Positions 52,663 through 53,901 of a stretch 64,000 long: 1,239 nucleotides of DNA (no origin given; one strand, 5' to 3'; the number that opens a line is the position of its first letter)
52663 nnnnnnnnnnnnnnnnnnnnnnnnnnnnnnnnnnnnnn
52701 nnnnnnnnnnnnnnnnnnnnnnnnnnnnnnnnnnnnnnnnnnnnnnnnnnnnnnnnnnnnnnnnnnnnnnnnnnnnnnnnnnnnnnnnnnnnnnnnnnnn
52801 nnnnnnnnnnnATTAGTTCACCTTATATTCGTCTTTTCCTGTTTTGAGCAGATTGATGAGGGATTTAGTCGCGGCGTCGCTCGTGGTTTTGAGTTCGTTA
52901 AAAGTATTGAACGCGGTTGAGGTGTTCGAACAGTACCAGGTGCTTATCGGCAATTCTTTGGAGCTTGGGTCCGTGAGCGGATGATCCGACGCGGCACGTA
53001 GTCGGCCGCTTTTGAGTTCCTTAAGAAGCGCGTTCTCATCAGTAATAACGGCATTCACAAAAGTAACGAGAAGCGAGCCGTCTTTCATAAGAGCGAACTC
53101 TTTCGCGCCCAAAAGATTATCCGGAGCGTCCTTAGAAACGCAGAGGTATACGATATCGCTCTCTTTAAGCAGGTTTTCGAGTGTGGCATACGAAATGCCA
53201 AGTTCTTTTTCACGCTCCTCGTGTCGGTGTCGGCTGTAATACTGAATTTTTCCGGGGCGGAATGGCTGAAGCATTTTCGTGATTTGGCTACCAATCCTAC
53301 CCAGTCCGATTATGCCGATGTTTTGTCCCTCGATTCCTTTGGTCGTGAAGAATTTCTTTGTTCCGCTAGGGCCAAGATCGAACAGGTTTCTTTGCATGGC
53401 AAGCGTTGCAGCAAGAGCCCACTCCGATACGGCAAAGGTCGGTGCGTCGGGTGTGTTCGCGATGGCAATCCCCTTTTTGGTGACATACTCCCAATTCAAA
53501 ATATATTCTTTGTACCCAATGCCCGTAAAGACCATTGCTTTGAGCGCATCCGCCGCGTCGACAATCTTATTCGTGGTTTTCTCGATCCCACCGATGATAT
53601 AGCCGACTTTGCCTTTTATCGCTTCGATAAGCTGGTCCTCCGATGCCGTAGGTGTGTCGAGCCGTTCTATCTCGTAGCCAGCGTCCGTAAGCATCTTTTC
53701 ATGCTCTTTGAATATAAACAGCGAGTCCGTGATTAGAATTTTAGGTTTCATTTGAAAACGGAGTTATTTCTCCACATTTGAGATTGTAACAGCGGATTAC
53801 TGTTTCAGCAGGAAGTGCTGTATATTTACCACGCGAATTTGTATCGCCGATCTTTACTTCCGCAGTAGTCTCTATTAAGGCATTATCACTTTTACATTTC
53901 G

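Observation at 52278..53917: SET-domain protein in an operon-like array with a zinc-ribbon mini-protein and a 2-hydroxyacid dehydrogenase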

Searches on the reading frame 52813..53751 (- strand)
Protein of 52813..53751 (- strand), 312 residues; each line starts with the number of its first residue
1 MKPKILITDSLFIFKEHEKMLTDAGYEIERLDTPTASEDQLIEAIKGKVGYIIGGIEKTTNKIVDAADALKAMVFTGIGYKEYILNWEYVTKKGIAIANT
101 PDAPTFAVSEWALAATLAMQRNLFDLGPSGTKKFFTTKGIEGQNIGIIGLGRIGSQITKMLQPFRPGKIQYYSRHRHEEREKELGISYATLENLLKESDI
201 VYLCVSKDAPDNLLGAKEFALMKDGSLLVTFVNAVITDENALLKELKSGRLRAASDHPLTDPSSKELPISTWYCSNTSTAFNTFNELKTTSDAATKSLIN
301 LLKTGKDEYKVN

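Call 3: search_protein_families(library=pfam, proteins=[window:52813-53751:-], max_evalue=0.01)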
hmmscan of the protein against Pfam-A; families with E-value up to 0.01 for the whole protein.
window:52813-53751:- (312 aa): 4 families
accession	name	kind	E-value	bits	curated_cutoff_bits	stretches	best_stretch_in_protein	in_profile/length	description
PF02826.25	2-Hacid_dh_C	-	5.4e-28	98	25.1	1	132-268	26-164/178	D-isomer specific 2-hydroxyacid dehydrogenase, NAD binding domain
PF00389.36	2-Hacid_dh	-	5e-12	46.1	24.6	1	5-312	1-134/134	D-isomer specific 2-hydroxyacid dehydrogenase, catalytic domain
PF03446.21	NAD_binding_2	-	1.2e-05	25.8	21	1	144-251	1-112/161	NAD binding domain of 6-phosphogluconate dehydrogenase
PF03807.23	F420_oxidored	-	0.0029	18.6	21.6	1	145-214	2-76/94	NADP oxidoreductase coenzyme F420-dependent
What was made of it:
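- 52813..53751 (-): 2-Hacid_dh-fold protein (312 aa), a divergent CPR family; neighbour only, not functionally linked. Pfam PF02826 and PF00389 match (call 3).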

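Call 6: search_protein_families(library=ncbifam, proteins=[window:52813-53751:-], max_evalue=0.01)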
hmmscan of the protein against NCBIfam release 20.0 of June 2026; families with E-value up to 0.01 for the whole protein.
window:52813-53751:- (312 aa): 23 families
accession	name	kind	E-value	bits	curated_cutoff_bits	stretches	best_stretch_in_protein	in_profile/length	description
NF009714.1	PRK13243.1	equivalog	2.5e-34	119.1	455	1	1-255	1-263/332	glyoxylate reductase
TIGR01327.1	PGDH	equivalog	1.8e-32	112.8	454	1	5-255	2-252/525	phosphoglycerate dehydrogenase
NF008759.0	PRK11790.1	equivalog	1.9e-25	89.4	404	1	14-257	21-266/410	phosphoglycerate dehydrogenase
NF011938.0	PRK15409.1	equivalog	6e-22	78.1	492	1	1-255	1-259/324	glyoxylate/hydroxypyruvate reductase GhrB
NF005750.0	PRK07574.1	equivalog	3.7e-21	75.6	329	1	60-268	105-321/386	NAD-dependent formate dehydrogenase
NF006263.0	PRK08410.1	equivalog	4.7e-19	68.9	389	1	35-269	30-269/311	D-2-hydroxyacid dehydrogenase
NF005069.0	PRK06487.1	equivalog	8.8e-16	57.8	448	1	36-256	37-260/320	2-hydroxyacid dehydrogenase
NF005387.0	PRK06932.1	equivalog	3.9e-14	52.3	492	1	35-309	32-309/314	2-hydroxyacid dehydrogenase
NF000492.1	vanH_gen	exception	4.8e-13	48.9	540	1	77-254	74-247/312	D-lactate dehydrogenase VanH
NF006374.0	PRK08605.1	subfamily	1.5e-10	40.7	356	1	79-255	79-259/332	D-lactate dehydrogenase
NF001309.0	PRK00257.1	equivalog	1.1e-09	37.7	434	1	55-253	45-228/379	4-phosphoerythronate dehydrogenase PdxB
NF000371.1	vanH_Agroup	exception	3.7e-09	36.2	700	1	93-255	93-253/322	VanH-A/VanH-Pt family D-lactate dehydrogenase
NF000128.1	vanH-Sc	exception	5.8e-09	35.5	650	1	88-255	103-268/337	D-lactate dehydrogenase VanH-Sc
NF005027.0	PRK06436.1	equivalog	1.1e-08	34.6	261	1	95-248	72-225/303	2-hydroxyacid dehydrogenase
NF009127.0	PRK12480.1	equivalog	1.9e-08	33.7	579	1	72-285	72-283/330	D-lactate dehydrogenase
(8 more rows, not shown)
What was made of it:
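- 52813..53751 (-): NCBIfam scores are far below every equivalog cutoff (call 6).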

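Call 28: find_homologous_proteins(query=window:52813-53751:-, max_evalue=1e-20)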
Query window:52813-53751:- (312 aa): 552 proteins with E <= 1e-20 among 5046 candidates; the best 120 are listed.
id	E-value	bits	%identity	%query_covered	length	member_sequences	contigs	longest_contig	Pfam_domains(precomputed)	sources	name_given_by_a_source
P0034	9.2e-203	690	100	100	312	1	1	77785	PF03446.22,PF00389.37,PF02826.26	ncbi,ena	-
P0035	3.3e-136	471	66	100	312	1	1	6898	PF00389.37,PF02826.26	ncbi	-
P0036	2.9e-135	468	67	100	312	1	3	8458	PF00389.37,PF02826.26,PF03807.24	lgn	-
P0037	1.1e-134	466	67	100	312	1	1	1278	PF00389.37,PF02826.26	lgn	-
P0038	4.9e-134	464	67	99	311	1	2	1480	PF01408.29,PF00389.37,PF02826.26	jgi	jgi:phosphoglycerate dehydrogenase-like enzyme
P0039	5.3e-133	461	66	99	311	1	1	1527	PF00389.37,PF02826.26,PF03807.24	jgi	jgi:glyoxylate reductase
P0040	7.0e-133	460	66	99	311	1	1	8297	PF00389.37,PF02826.26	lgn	-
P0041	1.5e-132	459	66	100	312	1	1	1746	PF00389.37,PF02826.26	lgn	-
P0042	3.5e-130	451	66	100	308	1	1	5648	PF00389.37,PF02826.26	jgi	jgi:phosphoglycerate dehydrogenase-like enzyme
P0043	1.6e-129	449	66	100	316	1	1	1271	PF00389.37,PF02826.26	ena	-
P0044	1.8e-129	449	66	100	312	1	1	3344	PF00389.37,PF02826.26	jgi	jgi:phosphoglycerate dehydrogenase-like enzyme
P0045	2.2e-129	449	66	99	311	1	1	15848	PF00389.37,PF02826.26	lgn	-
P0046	8.9e-129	447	63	100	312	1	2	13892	PF00389.37,PF02826.26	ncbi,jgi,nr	ncbi:MAG TPA: NAD(P)-dependent oxidoreductase [Candidatus Paceibacterota bacterium]|jgi:phosphoglyce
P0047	1.4e-128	446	65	99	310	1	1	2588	PF00389.37,PF02826.26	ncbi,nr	ncbi:MAG: D-isomer specific 2-hydroxyacid dehydrogenase family protein [bacterium]|nr:D-isomer speci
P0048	1.8e-128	446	64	100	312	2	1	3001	PF00389.37,PF02826.26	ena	-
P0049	2.9e-128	445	64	100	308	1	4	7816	PF00389.37,PF02826.26,PF03807.24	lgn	-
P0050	4.9e-127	441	63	100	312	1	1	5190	PF00389.37,PF02826.26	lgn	-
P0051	6.4e-127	441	63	100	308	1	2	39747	PF00389.37,PF02826.26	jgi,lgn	jgi:D-3-phosphoglycerate dehydrogenase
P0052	7.5e-127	440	64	100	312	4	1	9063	PF01408.29,PF00389.37,PF02826.26,PF03807.24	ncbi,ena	-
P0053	3.6e-126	438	62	100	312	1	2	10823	PF00389.37,PF02826.26,PF03807.24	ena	-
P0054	4.0e-126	438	64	100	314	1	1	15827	PF00389.37,PF02826.26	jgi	jgi:phosphoglycerate dehydrogenase-like enzyme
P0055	1.1e-125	437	65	100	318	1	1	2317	PF00389.37,PF02826.26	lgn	-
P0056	3.4e-125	435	65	100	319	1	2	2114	PF00389.37,PF02826.26,PF03807.24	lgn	-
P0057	3.9e-125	435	64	100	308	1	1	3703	PF00389.37,PF02826.26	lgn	-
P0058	7.9e-125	434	63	100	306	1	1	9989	PF00389.37,PF02826.26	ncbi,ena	-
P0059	8.2e-125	434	63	100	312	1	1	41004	PF00389.37,PF02826.26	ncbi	-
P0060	5.0e-124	431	63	99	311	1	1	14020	PF00389.37,PF02826.26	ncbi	-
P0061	9.5e-124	430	63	100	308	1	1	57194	PF00389.37,PF02826.26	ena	-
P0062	1.4e-123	430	63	100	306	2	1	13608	PF00389.37,PF02826.26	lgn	-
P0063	1.7e-123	429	63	100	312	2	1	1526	PF00389.37,PF02826.26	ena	-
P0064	2.0e-123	429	63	99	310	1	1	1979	PF00389.37,PF02826.26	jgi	jgi:D-3-phosphoglycerate dehydrogenase / 2-oxoglutarate reductase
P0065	3.9e-123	428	65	100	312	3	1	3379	PF00389.37,PF02826.26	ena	-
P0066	4.4e-123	428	65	97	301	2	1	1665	PF00389.37,PF02826.26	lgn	-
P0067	5.3e-123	428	65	99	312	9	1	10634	PF00389.37,PF02826.26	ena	-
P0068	6.9e-123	427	63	100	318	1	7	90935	PF00389.37,PF02826.26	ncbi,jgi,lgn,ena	-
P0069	1.3e-122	426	63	100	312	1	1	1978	PF00389.37,PF02826.26,PF03807.24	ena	-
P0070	1.5e-122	426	62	100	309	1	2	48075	PF00389.37,PF02826.26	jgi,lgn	jgi:phosphoglycerate dehydrogenase-like enzyme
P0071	1.6e-122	426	63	99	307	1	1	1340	PF00389.37,PF02826.26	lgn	-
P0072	2.0e-122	426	63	99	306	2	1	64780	PF00389.37,PF02826.26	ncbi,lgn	-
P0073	2.2e-122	426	63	100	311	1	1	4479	PF00389.37,PF02826.26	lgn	-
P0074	4.2e-122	425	63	99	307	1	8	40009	PF00389.37,PF02826.26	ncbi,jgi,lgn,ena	jgi:D-3-phosphoglycerate dehydrogenase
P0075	5.0e-122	425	62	100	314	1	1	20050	PF00389.37,PF02826.26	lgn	-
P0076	5.7e-122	424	61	97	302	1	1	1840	PF00389.37,PF02826.26,PF03807.24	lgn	-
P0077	1.2e-121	423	62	100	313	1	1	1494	PF00389.37,PF02826.26,PF03807.24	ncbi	-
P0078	1.6e-121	423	63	100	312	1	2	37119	PF00389.37,PF02826.26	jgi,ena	-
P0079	2.4e-121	422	62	100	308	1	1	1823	PF00389.37,PF02826.26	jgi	jgi:D-3-phosphoglycerate dehydrogenase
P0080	3.1e-121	422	62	99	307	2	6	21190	PF00389.37,PF02826.26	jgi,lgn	jgi:lactate dehydrogenase-like 2-hydroxyacid dehydrogenase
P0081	6.1e-121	421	61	100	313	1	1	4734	PF00389.37,PF02826.26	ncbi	-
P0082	6.5e-121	421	64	99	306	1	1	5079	PF00389.37,PF02826.26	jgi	jgi:D-3-phosphoglycerate dehydrogenase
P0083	1.0e-120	420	63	99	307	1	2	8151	PF00389.37,PF02826.26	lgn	-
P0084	1.1e-120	420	63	100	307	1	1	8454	PF00389.37,PF02826.26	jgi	jgi:D-3-phosphoglycerate dehydrogenase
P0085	2.3e-120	419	64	99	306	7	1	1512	PF00389.37,PF02826.26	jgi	-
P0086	3.2e-120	419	60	100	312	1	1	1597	PF00389.37,PF02826.26,PF03807.24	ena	-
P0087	3.2e-120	419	62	99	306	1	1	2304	PF00389.37,PF02826.26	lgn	-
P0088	7.4e-120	417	63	99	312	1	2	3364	PF00389.37,PF02826.26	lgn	-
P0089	1.0e-119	417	64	99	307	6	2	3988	PF00389.37,PF02826.26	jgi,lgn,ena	jgi:D-3-phosphoglycerate dehydrogenase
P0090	1.1e-119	417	67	92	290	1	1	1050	PF00389.37,PF02826.26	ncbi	-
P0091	1.2e-119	417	62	100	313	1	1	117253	PF00389.37,PF02826.26,PF03807.24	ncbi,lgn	-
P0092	1.3e-119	417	62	100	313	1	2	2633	PF01408.29,PF00389.37,PF02826.26,PF03807.24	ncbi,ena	-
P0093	1.7e-119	416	63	100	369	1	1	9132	PF00389.37,PF02826.26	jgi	jgi:phosphoglycerate dehydrogenase-like enzyme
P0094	2.1e-119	416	60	99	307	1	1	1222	PF00389.37,PF02826.26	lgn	-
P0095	2.4e-119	416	62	99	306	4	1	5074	PF00389.37,PF02826.26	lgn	-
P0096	2.5e-119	416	62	100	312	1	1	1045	PF00389.37,PF02826.26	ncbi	-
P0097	5.8e-119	415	62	99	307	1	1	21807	PF00389.37,PF02826.26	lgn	-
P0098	8.1e-119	414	63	100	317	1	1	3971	PF00389.37,PF02826.26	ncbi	-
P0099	9.2e-119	414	61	100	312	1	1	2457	PF00389.37,PF02826.26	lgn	-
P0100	1.1e-118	414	63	94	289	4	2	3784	PF00389.37,PF02826.26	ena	-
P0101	2.6e-118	412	60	99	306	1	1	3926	PF00389.37,PF02826.26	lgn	-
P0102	2.9e-118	412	61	99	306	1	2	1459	PF00389.37,PF02826.26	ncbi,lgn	-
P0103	2.9e-118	412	62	99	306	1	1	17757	PF00389.37,PF02826.26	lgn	-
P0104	3.2e-118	412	61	99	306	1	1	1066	PF00389.37,PF02826.26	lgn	-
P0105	3.6e-118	412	63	99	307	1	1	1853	PF00389.37,PF02826.26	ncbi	-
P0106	4.4e-118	412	62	99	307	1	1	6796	PF00389.37,PF02826.26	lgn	-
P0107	8.7e-118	411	60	100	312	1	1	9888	PF00389.37,PF02826.26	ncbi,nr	ncbi:hypothetical protein H7X87_04085 [Acetobacteraceae bacterium]|nr:hypothetical protein [Candidat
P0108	1.1e-117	410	62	100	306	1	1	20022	PF00389.37,PF02826.26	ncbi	-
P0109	2.1e-117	409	60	100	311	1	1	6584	PF00389.37,PF02826.26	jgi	jgi:phosphoglycerate dehydrogenase-like enzyme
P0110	4.3e-117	408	61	99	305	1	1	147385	PF00389.37,PF02826.26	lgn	-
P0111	7.2e-117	408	61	99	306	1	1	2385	PF00389.37,PF02826.26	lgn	-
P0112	1.2e-116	407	60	100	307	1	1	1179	PF00389.37,PF02826.26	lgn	-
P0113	1.4e-116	407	60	99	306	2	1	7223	PF00389.37,PF02826.26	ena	-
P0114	2.1e-116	406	62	99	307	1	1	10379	PF00389.37,PF02826.26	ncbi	ncbi:MAG: NAD(P)-dependent oxidoreductase [Candidatus Paceibacterota bacterium]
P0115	1.3e-115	404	63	97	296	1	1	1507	PF00389.37,PF02826.26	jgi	jgi:phosphoglycerate dehydrogenase-like enzyme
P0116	2.2e-115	403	61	99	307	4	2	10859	PF00389.37,PF02826.26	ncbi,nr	ncbi:MAG: hypothetical protein KA028_01670 [Candidatus Pacebacteria bacterium]|nr:hypothetical prote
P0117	2.3e-115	403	58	100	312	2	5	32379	PF00389.37,PF02826.26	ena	-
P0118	7.5e-115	401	61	99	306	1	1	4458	PF00389.37,PF02826.26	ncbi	-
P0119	2.9e-114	399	60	99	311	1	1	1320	PF00389.37,PF02826.26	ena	-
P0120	3.1e-114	399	60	100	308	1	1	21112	PF00389.37,PF02826.26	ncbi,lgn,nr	ncbi:hypothetical protein HY627_02475 [Candidatus Uhrbacteria bacterium]|nr:hypothetical protein [Ca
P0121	4.8e-114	398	61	99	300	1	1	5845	PF00389.37,PF02826.26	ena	-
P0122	5.3e-114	398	61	99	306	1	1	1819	PF00389.37,PF02826.26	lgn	-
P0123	8.0e-114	398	61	97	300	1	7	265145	PF00389.37,PF02826.26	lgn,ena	-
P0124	8.2e-114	398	60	100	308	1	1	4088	PF00389.37,PF02826.26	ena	-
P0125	1.2e-113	397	59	100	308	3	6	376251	PF00389.37,PF02826.26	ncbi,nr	ncbi:hypothetical protein KJ819_03330 [Patescibacteria group bacterium]|nr:hypothetical protein [Pat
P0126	1.3e-113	397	61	97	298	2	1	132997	PF00389.37,PF02826.26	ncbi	-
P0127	1.5e-113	397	60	99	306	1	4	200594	PF00389.37,PF02826.26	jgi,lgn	jgi:D-3-phosphoglycerate dehydrogenase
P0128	1.5e-113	397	59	100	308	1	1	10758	PF00389.37,PF02826.26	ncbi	-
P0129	1.6e-113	397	58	100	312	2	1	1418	PF00389.37,PF02826.26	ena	-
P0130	4.2e-113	395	59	99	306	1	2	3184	PF00389.37,PF02826.26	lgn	-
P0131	9.9e-113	394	60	99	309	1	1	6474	PF00389.37,PF02826.26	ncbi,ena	-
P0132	1.1e-112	394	60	99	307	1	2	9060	PF00389.37,PF02826.26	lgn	-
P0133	1.3e-112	394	58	100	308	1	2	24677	PF00389.37,PF02826.26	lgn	-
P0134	1.5e-112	394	57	100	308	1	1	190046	PF00389.37,PF02826.26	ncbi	-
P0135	9.3e-112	391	60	99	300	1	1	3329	PF00389.37,PF02826.26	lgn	-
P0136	1.1e-111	391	56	100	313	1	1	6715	PF03446.22,PF00389.37,PF02826.26,PF01488.27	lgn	-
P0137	1.6e-111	390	61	99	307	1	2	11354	PF00389.37,PF02826.26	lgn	-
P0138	1.9e-111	390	58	100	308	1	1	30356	PF00389.37,PF02826.26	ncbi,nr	ncbi:MAG: hypothetical protein JWO84_679 [Parcubacteria group bacterium]|nr:hypothetical protein [Pa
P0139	6.5e-111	388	57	100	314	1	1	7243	PF00389.37,PF02826.26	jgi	-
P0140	8.0e-111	388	60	100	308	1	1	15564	PF00389.37,PF02826.26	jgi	jgi:phosphoglycerate dehydrogenase-like enzyme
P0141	8.7e-111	388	58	99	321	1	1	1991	PF03446.22,PF00389.37,PF02826.26,PF03807.24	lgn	-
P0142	5.1e-110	385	57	100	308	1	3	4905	PF00389.37,PF02826.26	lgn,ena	-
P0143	5.2e-110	385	56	99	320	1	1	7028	PF00389.37,PF02826.26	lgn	-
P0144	7.1e-109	381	60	99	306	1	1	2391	PF00389.37,PF02826.26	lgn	-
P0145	8.3e-109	381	55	100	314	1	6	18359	PF03446.22,PF00389.37,PF02826.26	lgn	-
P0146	9.8e-108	378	57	100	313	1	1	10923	PF00389.37,PF02826.26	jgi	jgi:phosphoglycerate dehydrogenase-like enzyme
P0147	1.0e-107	378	56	99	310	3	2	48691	PF00389.37,PF02826.26,PF07991.19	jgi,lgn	jgi:gluconate 2-dehydrogenase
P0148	1.0e-107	378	55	100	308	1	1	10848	PF00389.37,PF02826.26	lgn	-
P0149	1.4e-107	377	58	96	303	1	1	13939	PF00389.37,PF02826.26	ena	-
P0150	2.6e-107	376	57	99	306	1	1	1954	PF00389.37,PF02826.26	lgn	-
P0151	4.0e-107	376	55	100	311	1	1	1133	PF00389.37,PF02826.26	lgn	-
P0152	7.6e-107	375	58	99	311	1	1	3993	PF00389.37,PF02826.26,PF03807.24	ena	-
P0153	2.3e-106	373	56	99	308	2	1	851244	PF00389.37,PF02826.26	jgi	jgi:phosphoglycerate dehydrogenase-like enzyme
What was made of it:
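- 52813..53751 (-): At least 552 homologues, the best-matching listed ones at 55-67% identity; those that carry a source name are CPR/Patescibacteria, with one stray label (call 28).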

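Call 31: find_encoding_contigs(protein=P0035, flank=4000, max_places=2)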
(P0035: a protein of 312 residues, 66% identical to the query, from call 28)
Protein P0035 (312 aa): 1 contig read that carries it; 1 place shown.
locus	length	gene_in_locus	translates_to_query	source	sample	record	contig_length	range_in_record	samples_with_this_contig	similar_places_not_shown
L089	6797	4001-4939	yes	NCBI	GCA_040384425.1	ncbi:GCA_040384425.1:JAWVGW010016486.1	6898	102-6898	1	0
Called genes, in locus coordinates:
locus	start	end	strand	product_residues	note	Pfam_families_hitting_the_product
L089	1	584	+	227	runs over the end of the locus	?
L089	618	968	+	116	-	PF01196:Ribosomal_L17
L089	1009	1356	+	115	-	PF00572:Ribosomal_L13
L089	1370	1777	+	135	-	PF00380:Ribosomal_S9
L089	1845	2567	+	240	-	-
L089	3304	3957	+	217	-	PF01025:GrpE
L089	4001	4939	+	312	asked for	PF00389:2-Hacid_dh, PF02826:2-Hacid_dh_C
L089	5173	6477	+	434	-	PF00291:PALP, PF00585:Thr_dehydrat_C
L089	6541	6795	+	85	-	?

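Call 32: find_encoding_contigs(protein=P0068, flank=4000, max_places=3)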
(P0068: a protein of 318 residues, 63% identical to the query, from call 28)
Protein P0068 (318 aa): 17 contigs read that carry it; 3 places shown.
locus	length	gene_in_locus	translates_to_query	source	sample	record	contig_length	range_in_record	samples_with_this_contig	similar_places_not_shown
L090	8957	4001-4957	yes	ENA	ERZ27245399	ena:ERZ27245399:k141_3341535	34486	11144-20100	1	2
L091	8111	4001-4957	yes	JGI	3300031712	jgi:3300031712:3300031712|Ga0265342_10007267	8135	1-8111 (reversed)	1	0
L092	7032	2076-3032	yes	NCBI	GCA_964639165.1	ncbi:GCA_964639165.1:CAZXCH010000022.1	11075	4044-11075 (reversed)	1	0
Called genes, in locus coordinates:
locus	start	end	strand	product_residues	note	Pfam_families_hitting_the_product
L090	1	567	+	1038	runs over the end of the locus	PF13229:Beta_helix (faint), PF17957:Big_7, PF01471:PG_binding_1 (weak)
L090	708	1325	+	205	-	PF00300:His_Phos_1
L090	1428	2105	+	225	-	PF02557:VanY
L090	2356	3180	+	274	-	-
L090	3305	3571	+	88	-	-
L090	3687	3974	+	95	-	-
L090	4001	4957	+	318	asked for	PF00389:2-Hacid_dh, PF02826:2-Hacid_dh_C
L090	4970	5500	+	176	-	PF01931:NTPase_I-T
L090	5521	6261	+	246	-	PF03372:Exo_endo_phos, PF22669:Exo_endo_phos2 (faint)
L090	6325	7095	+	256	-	PF01145:Band_7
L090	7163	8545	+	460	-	PF02366:PMT, PF16192:PMT_4TMC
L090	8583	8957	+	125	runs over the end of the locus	PF00072:Response_reg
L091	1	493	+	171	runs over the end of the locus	?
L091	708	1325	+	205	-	PF00300:His_Phos_1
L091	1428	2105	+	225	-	PF02557:VanY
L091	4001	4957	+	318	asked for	PF00389:2-Hacid_dh, PF02826:2-Hacid_dh_C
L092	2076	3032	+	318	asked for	PF00389:2-Hacid_dh, PF02826:2-Hacid_dh_C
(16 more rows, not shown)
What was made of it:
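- Dehydrogenase homologues sit in other contexts (GrpE/threonine dehydratase; NTPase) (calls 31, 32).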
